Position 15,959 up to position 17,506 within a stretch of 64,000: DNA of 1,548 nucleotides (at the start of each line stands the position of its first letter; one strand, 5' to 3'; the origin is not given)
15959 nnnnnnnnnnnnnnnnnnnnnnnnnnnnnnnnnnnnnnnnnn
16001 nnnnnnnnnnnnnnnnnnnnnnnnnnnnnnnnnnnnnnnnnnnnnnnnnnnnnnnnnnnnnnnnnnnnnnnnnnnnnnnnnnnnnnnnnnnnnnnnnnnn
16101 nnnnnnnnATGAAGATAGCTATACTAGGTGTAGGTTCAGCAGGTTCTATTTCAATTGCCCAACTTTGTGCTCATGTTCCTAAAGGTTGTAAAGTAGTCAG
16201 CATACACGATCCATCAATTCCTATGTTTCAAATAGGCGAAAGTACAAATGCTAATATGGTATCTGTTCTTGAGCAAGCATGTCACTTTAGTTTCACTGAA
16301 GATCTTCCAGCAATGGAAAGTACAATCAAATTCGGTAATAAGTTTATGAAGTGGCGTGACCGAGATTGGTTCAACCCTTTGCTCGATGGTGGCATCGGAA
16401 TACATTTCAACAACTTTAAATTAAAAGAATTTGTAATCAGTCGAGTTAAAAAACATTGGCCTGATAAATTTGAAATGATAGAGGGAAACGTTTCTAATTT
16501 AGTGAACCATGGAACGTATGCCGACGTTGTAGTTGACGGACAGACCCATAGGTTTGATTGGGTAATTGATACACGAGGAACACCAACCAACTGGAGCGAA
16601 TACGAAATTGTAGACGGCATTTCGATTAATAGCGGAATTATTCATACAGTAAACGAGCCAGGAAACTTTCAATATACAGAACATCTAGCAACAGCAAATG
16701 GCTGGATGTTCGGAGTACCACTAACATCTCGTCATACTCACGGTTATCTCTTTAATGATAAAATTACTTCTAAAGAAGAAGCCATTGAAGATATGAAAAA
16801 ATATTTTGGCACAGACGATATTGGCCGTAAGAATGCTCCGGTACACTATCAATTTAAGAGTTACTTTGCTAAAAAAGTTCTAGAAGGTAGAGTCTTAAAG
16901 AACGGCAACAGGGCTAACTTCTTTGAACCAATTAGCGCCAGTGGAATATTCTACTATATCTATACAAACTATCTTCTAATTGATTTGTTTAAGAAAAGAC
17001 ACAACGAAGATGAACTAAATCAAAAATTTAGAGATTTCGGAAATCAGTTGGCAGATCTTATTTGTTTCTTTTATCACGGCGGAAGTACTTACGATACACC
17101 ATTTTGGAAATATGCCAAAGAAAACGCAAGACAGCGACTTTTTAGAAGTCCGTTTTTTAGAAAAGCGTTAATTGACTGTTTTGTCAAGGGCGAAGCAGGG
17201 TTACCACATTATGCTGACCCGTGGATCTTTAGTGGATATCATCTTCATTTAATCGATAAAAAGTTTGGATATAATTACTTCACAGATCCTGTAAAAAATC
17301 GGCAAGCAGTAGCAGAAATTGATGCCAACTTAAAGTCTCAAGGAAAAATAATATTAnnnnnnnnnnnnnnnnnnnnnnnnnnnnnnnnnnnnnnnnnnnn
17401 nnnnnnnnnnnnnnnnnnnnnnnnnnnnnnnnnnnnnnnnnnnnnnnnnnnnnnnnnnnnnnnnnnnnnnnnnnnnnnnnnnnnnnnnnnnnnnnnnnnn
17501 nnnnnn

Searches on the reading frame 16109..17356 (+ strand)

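Call 28: search_protein_families(library=phrogs, proteins=[window:16109-17356:+], max_evalue=0.00001)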
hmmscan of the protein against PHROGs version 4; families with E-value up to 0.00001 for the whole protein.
window:16109-17356:+ (416 aa): 1 family
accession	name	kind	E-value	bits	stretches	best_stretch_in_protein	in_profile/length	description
phrog_2928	-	other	1e-67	230.2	2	97-354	144-402/475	tryptophan halogenase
